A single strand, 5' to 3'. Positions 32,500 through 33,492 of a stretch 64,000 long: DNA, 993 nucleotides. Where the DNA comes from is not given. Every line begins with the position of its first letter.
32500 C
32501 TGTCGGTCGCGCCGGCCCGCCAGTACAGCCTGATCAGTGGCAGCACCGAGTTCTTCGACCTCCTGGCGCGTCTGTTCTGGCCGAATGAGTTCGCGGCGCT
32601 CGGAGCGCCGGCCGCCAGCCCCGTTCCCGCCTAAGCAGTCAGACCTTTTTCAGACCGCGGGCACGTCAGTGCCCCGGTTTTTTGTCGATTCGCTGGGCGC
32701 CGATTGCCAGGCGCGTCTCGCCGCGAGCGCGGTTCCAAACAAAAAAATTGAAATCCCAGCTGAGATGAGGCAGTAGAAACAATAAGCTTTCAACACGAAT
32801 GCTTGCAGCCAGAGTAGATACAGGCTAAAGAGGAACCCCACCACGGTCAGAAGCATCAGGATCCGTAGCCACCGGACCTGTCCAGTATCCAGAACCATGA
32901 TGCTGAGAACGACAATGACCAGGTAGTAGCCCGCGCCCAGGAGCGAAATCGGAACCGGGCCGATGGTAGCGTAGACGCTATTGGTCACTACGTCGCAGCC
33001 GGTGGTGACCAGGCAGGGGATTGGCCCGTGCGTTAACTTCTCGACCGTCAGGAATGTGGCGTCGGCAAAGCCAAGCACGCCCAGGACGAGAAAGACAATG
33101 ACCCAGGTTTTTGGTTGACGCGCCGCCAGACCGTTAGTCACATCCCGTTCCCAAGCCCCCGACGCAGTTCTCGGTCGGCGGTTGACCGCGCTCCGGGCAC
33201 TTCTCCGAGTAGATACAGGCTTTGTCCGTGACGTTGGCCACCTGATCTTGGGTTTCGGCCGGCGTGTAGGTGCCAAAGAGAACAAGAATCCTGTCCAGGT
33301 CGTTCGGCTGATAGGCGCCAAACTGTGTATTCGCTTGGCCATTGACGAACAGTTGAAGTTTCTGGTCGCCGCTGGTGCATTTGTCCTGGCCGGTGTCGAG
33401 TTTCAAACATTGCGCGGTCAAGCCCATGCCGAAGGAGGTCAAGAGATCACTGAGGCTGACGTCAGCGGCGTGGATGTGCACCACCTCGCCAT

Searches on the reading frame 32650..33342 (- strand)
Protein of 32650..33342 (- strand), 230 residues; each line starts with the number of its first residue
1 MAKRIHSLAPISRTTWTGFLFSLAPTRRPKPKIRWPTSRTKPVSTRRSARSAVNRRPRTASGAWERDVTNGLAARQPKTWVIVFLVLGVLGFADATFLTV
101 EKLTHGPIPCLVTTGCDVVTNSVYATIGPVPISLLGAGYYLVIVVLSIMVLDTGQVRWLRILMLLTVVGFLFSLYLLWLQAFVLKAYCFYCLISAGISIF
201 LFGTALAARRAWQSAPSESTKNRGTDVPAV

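Call 7: search_protein_families(library=pfam, proteins=[window:32650-33342:-], max_evalue=0.001)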
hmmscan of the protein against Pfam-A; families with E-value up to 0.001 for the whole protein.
window:32650-33342:- (230 aa): 1 family
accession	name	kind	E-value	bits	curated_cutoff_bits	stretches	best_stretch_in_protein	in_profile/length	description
PF07884.19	VKOR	-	8e-23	81.5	27.5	1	83-205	2-133/134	Vitamin K epoxide reductase family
